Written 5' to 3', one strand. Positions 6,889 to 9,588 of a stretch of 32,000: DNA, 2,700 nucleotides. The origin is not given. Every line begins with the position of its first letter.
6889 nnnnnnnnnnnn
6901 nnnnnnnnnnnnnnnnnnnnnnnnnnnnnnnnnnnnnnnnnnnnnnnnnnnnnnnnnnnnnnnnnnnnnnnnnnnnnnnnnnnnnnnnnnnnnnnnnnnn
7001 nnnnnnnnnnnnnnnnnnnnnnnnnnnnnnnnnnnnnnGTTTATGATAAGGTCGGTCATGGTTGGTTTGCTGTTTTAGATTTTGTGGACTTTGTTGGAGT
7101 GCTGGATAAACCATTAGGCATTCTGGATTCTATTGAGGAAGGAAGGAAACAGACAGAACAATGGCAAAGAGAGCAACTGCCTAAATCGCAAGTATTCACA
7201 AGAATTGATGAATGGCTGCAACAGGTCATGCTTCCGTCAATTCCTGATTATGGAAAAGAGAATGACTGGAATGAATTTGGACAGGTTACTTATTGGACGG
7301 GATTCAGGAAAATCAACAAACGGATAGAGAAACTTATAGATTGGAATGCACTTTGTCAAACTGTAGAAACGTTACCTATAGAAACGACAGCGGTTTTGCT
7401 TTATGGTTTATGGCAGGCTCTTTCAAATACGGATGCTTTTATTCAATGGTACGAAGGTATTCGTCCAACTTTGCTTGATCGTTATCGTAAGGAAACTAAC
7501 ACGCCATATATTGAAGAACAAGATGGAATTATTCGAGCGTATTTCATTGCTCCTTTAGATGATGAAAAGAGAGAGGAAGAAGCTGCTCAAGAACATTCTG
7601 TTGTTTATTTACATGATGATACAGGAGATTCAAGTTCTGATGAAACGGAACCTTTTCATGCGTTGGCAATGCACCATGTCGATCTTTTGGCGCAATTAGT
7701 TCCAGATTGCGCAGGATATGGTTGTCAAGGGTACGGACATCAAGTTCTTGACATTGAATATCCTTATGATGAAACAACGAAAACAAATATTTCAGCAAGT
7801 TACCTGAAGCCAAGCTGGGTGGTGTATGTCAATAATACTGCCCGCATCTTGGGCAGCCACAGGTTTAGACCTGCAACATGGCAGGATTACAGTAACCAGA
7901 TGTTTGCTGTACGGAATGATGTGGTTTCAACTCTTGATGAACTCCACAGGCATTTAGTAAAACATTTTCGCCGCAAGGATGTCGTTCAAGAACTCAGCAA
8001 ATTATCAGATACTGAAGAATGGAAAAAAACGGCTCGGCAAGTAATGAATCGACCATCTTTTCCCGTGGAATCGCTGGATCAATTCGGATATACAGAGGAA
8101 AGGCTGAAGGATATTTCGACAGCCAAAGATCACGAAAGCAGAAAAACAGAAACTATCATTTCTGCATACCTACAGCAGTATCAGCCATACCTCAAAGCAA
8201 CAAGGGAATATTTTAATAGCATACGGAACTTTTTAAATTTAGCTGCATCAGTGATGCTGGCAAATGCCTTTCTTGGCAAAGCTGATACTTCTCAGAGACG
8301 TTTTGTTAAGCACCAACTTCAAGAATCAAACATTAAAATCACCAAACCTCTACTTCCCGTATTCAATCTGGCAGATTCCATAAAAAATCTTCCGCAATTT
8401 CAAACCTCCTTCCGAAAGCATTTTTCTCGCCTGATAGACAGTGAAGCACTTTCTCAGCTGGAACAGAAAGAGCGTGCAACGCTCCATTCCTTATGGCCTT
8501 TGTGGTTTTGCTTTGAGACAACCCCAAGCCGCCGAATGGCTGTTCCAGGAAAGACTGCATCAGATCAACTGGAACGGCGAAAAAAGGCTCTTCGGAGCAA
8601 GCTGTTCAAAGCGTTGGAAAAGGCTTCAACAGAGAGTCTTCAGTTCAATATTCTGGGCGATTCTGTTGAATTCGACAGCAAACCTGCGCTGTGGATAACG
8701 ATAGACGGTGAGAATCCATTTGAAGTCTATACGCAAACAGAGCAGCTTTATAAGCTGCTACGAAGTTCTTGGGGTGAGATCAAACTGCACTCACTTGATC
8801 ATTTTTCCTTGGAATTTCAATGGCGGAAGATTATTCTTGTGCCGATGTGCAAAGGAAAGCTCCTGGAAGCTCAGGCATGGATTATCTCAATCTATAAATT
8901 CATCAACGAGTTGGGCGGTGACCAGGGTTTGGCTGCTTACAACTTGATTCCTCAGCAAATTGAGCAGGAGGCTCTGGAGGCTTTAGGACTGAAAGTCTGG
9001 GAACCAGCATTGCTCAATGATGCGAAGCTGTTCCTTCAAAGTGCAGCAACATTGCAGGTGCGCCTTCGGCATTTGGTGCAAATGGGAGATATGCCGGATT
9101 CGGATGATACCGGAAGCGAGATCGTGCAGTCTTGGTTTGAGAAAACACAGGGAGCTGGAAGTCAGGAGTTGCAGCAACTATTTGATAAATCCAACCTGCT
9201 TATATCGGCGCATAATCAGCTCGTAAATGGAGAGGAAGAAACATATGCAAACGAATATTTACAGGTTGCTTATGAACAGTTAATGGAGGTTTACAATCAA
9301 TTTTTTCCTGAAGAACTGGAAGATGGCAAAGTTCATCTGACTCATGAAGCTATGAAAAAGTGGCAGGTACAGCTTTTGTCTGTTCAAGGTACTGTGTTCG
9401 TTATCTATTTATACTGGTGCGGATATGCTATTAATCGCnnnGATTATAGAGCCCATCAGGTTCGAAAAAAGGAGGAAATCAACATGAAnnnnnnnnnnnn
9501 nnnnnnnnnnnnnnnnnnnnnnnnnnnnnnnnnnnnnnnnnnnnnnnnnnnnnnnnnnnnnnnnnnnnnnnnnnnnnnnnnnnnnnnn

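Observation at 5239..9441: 1400-aa nuclease-STAND protein: Avs/NLR-like single-gene immunity candidate with no recognised motif in its C-terminal ~950 aa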

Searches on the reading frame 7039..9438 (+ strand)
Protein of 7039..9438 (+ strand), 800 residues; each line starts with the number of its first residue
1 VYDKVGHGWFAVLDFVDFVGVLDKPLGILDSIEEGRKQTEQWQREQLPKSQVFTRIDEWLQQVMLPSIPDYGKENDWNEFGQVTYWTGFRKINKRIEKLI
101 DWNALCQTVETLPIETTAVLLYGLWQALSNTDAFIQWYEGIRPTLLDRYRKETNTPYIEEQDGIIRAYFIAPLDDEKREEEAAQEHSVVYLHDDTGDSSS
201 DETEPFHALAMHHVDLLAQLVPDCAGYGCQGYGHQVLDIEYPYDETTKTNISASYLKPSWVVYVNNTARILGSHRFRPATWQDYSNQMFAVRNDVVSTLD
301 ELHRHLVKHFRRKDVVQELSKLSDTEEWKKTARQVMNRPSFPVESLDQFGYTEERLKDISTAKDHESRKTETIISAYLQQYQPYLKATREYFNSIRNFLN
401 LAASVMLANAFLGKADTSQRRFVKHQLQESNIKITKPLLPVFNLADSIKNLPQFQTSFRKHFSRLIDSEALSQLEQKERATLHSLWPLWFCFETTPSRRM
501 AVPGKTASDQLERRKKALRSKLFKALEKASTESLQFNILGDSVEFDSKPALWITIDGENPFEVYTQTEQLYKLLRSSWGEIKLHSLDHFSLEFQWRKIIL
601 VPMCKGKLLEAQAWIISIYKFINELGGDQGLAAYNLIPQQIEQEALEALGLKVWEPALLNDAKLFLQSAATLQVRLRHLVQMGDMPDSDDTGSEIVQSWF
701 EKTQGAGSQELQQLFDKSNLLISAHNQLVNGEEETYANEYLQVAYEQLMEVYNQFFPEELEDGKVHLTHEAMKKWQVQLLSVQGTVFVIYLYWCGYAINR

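Call 38: predict_structure(alignment_id=A2)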
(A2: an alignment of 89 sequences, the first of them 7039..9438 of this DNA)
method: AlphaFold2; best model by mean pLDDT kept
length: 800 residues; sequences in the alignment: 89
mean_pLDDT: 89.2   pTM: 0.86
mean pLDDT of the five models: 89.2, 88.8, 88.0, 87.2, 86.8
residues with pLDDT >= 90: 569; 70-90: 155; 50-70: 39; < 50: 37
segments of 3 or more residues with pLDDT < 50: 181-202, 358-370
pLDDT, mean of each block of 10 residues (from residue 1): 87 84 68 84 90 92 81 86 94 90 92 94 96 96 97 96 97 64 42 38 76 96 97 87 91 91 87 92 97 98 98 95 96 94 82 61 43 68 92 97 93 87 85 76 97 96 96 98 98 95 97 98 98 97 93 97 95 95 95 96 97 95 81 89 96 95 96 94 90 94 90 96 91 80 97 93 89 95 96 95
secondary structure, 60 per line:
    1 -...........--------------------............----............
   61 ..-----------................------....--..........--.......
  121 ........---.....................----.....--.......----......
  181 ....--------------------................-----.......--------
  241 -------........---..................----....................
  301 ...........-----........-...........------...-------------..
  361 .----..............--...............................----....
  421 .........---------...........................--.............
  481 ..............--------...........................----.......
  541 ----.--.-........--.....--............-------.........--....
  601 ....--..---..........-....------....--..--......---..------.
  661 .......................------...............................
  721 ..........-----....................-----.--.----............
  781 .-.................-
elements in order (helices of 4 or more, strands of 3 or more residues): H2-12 H33-44 H49-62 H74-89 H96-99 H102-111 H114-128 H132-152 E157-161 E164-170 H175-184 H205-220 E226-232 E248-252 H259-276 H281-311 H317-324 H326-336 H366-379 H382-412 H417-429 H439-465 H468-494 H503-529 E534-540 E550-557 H560-564 H567-578 H586-594 E597-604 E612-617 H618-621 H623-626 H633-636 H643-648 H660-683 H690-730 H736-755 H769-781 H783-799

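Call 41: fold_search(model_id=the predicted structure, library=pdb)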
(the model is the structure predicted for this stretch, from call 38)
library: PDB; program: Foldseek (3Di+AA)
matches with E <= 10: 148; with E <= 0.001: 0
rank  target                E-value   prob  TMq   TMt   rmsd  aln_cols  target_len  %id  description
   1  7kzt_U                1.1e-01  0.09  0.09  0.07  28.1      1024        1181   10  Structure of the human fanconi anaemia Core-UBE2T-ID-DNA complex in intermediate state (released 2021-03-10)
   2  9hms_A                6.4e-01  0.06  0.11  0.10  29.5       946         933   10  Cryo-EM structure of human separase bound to SCC1 (310-550 aa) and SA2 (released 2025-09-03)
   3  7ypz_C                7.5e-01  0.06  0.11  0.10  27.4       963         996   10  Zafirlukast in complex with CRM1-Ran-RanBP1 (released 2023-08-16)
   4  3kxw                  8.5e-01  0.28  0.08  0.10  12.1       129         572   12  The crystal structure of fatty acid AMP ligase from Legionella pneumophila (released 2010-03-16)
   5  9exz_B                1.0e+00  0.05  0.09  0.11  27.6       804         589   11  Efficient and scalable protein design using a relaxed sequence space (released 2024-10-16)
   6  8sr7_A                1.2e+00  0.04  0.09  0.06  33.4       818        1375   10  Cryo-EM structure of TRPM2 chanzyme in the presence of Magnesium, Adenosine monophosphate, and Ribose-5-phosphate (released 2024-05-08)
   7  6qxa_D                1.2e+00  0.04  0.09  0.10  34.7       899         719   10  Structure of membrane bound pyrophosphatase from Thermotoga maritima in complex with imidodiphosphate and N-[(2-amino- (released 2019-04-10)
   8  3bhg                  1.3e+00  0.04  0.07  0.09  26.9       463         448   10  Crystal structure of adenylosuccinate lyase from Legionella pneumophila (released 2007-12-04)
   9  8wam_A                1.4e+00  0.08  0.08  0.10  20.8       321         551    7  Cryo-EM structure of the ABCG25 E232Q mutant bound to ATP and Magnesium (released 2023-09-27)
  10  7t29                  1.5e+00  0.04  0.06  0.09  27.1       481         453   10  Crystal Structure of Adenylosuccinate lyase (ASL) from Pseudomonas aeruginosa complexed with AMP (released 2021-12-15)
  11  3gjx_A                1.5e+00  0.03  0.10  0.09  28.4      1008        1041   10  Crystal Structure of the Nuclear Export Complex CRM1-Snurportin1-RanGTP (released 2009-05-26)
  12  9l7l                  1.7e+00  0.05  0.09  0.13  29.5       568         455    8  Structure of the MATE family multidrug resistance transporter HvAACT1 from Hordeum vulgare in the outward-facing state (released 2025-08-06)
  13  5glh_A                1.7e+00  0.03  0.06  0.10  33.9       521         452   10  Human endothelin receptor type-B in complex with ET-1 (released 2016-09-07)
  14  7zf1_A                1.8e+00  0.05  0.13  0.11  24.7       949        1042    9  Structure of ubiquitinated FANCI in complex with FANCD2 and double-stranded DNA (released 2022-11-16)
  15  8src_A                1.9e+00  0.03  0.09  0.06  34.4       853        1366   10  Cryo-EM structure of TRPM2 chanzyme in the presence of Calcium and ADP-ribose (released 2024-05-08)
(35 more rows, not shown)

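Call 67: search_protein_representatives(alignment_id=A3)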
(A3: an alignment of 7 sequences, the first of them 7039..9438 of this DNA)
Query: 7 sequences, 806 profile positions. Proteins with E-value up to 0.001 (for the whole library): 840; up to 1e-10: 680; up to 1e-30: 482. The best 150 are listed.
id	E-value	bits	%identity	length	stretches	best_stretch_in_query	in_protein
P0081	0.0e+00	1114.0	-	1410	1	1-805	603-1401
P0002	0.0e+00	1083.2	-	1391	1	1-803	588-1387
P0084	0.0e+00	1064.2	-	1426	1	1-806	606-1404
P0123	5.6e-258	874.8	-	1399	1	1-802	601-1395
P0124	1.6e-251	853.5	-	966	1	1-802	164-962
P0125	2.4e-249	846.2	-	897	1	1-806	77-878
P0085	5.9e-240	815.2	-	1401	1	2-801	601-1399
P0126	6.5e-235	798.5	-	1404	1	1-800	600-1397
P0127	8.5e-231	784.9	-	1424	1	1-800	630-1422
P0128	2.8e-226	769.9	-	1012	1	1-800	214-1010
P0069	1.1e-225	768.0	-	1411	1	2-802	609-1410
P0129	2.0e-220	750.6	-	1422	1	1-800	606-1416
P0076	8.8e-220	748.4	-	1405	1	1-800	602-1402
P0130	7.1e-216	735.5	-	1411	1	2-802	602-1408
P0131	2.2e-214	730.6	-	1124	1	1-803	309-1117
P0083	1.7e-203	694.6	-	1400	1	1-801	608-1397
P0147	1.9e-186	638.2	-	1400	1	1-804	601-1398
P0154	1.6e-178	612.0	-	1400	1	1-801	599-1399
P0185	1.0e-155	536.5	-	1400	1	2-801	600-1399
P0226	1.9e-131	456.3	-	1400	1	2-801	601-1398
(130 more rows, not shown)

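Call 68: search_solved_structures(query=A3, max_evalue=10)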
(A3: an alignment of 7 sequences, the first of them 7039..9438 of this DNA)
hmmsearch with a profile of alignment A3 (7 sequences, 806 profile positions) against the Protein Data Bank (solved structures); distinct sequences matched with E-value up to 10: 0.

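Call 69: search_protein_families(library=pfam, alignment_id=A3, max_evalue=1)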
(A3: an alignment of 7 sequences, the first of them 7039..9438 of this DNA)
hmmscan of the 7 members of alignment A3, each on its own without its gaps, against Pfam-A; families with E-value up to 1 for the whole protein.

A. member 1, window:7039-9438:+ (800 aa): 0 families

B. families by the number of members that match (of 7 scanned): 2 families
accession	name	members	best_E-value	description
PF07888.16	CALCOCO1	1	0.045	Calcium binding and coiled-coil domain (CALCOCO1) like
PF18082.7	NAT_N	1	0.067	N-acyltransferase N-terminal domain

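Call 73: find_related_loci(query=A2, collection=genome_contigs, flank=10000)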
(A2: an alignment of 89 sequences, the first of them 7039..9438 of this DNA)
Query A2 (800 aa) in genome_contigs; peptide patterns used: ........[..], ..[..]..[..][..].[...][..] (x = any residue, [..] = any of these).
180 stretches matched a pattern; 121 encode a relative of the query (tblastn E <= 1e-3); the best 80 are kept; 80 distinct loci.
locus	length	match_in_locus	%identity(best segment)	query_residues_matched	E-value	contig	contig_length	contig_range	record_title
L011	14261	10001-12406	74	1-799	0e+0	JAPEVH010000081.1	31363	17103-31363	MAG: Candidatus Electronema sp. isolate KV k127_15740070, whole genome shotgun sequence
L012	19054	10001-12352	66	1-798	0e+0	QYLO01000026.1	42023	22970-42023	MAG: Candidatus Electrothrix gigas isolate AU1_5 NODE_26_length_42023_cov_86.2254, whole genome shotgun sequence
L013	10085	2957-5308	63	1-798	0e+0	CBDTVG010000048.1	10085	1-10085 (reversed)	MAG TPA_asm: uncultured Candidatus Electrothrix sp. isolate SRR7614715_binner13_Refined_5 genome assembly, contig: ERZ23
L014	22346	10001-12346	61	8-800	0e+0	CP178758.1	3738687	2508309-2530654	MAG: Candidatus Electrothrix sp. YB6 chromosome, complete genome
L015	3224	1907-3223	72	1-448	0e+0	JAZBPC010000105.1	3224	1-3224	MAG: Desulfuromusa sp. isolate bin.403 k117_4009108, whole genome shotgun sequence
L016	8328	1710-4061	40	1-798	0e+0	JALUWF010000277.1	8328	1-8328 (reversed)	MAG: Mariprofundus sp. isolate 131-447_maxbin2_scaf2bin.013 131-447_scaffold_5109_c1, whole genome shotgun sequence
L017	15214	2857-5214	39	1-799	0e+0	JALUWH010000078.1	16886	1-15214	MAG: Ghiorsea sp. isolate 131-447_maxbin2_scaf2bin.021 131-447_scaffold_1853_c1, whole genome shotgun sequence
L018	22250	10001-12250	29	34-795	2e-107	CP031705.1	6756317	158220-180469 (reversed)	Microcoleus vaginatus HSN003, whole genome shotgun sequence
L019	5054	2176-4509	28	1-800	1e-101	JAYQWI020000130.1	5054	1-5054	MAG: Candidatus Parabeggiatoa communis isolate WS_Bin1 k141_46618, whole genome shotgun sequence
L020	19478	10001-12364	28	1-795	1e-101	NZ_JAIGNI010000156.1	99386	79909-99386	Lyngbya sp. CCAP 1446/10 scaffold206_cov0, whole genome shotgun sequence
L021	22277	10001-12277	28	1-795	1e-100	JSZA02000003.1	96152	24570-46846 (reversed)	Candidatus Thiomargarita nelsonii isolate Hydrate Ridge NODE_71_length_96153_cov_106.105_ID_141, whole genome shotgun se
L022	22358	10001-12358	28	1-794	7e-100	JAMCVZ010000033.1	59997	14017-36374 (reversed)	MAG: Nitrospirae bacterium isolate FK_Sedi_B_Bin.71 NODE_1196_length_59997_cov_30.5147, whole genome shotgun sequence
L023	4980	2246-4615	28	1-794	7e-98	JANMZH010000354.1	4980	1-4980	MAG: Microcoleus sp. OTE_8_concoct_300 OTE_8_k141_2042395, whole genome shotgun sequence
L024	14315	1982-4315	28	2-795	1e-95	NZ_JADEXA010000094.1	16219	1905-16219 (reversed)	Vacuolonema iberomarrocanum LEGE 07170 NODE_94_length_16219_cov_12.697117_(reversed), whole genome shotgun sequence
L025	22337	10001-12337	28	4-795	3e-94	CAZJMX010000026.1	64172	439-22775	MAG TPA_asm: uncultured Smithella sp. isolate SRP302447_co2_430 genome assembly, contig: NODE_1362_length_64172_cov_18.7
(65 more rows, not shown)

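Call 80: search_protein_families(library=padloc, alignment_id=A5, max_evalue=1e-8)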
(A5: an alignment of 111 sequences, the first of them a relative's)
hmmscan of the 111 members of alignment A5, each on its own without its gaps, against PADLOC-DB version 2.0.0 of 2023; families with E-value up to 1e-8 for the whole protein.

A. member 1, L018:2659-3039:+ (127 aa): 0 families

B. families by the number of members that match (of 111 scanned): 341 families (the first 25 are shown)
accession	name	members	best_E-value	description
PDLC04134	mad2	3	1.1e-52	mads_2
PDLC03031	MTase_I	2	0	Type I methyltransferase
PDLC03022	MTase_I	2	1.3e-163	Type I methyltransferase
PDLC03032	MTase_I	2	9.5e-87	Type I methyltransferase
PDLC03019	MTase_I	2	1.2e-80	Type I methyltransferase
PDLC03030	MTase_I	2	3.2e-66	Type I methyltransferase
PDLC03035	MTase_I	2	3.6e-66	Type I methyltransferase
PDLC03021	MTase_I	2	1.9e-59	Type I methyltransferase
PDLC03279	MTase_II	2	8.3e-55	Type II methyltransferase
PDLC03018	MTase_I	2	5.4e-52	Type I methyltransferase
PDLC03026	MTase_I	2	6.8e-47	Type I methyltransferase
PDLC03034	MTase_I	2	1.6e-46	Type I methyltransferase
PDLC03218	MTase_II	2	1.1e-39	Type II methyltransferase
PDLC03318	MTase_II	2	5e-35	Type II methyltransferase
PDLC03025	MTase_I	2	3e-32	Type I methyltransferase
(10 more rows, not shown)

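Call 82: search_protein_families(library=padloc, alignment_id=A6, max_evalue=1e-8)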
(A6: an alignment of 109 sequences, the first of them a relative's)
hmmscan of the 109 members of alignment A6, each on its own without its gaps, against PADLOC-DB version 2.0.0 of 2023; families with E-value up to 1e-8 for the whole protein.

A. member 1, L020:3448-3846:+ (133 aa): 0 families

B. families by the number of members that match (of 109 scanned): 266 families (the first 25 are shown)
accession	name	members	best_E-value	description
PDLC03920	MkoA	3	4.9e-46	-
PDLC03921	MkoA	3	9.5e-42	-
PDLC04134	mad2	3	2.1e-20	mads_2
PDLC05009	PDC-S37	2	0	-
PDLC02194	Hhe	2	1.1e-273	-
PDLC03924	MkoC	2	5.5e-34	-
PDLC03014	subtilase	2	1.7e-29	-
PDLC04063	PD-T4-6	2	4.9e-24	-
PDLC04140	mad8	2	1.6e-11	mads_8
PDLC00093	GajA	1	1.1e-285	AAA ATPase domain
PDLC00095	GajA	1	8.3e-272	AAA ATPase domain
PDLC00111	GajB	1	1.2e-255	UrvD helicase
PDLC00143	GajB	1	3.6e-232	UrvD helicase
PDLC00068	GajA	1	2.2e-175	AAA ATPase domain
PDLC04807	PDC-S02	1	5.1e-129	-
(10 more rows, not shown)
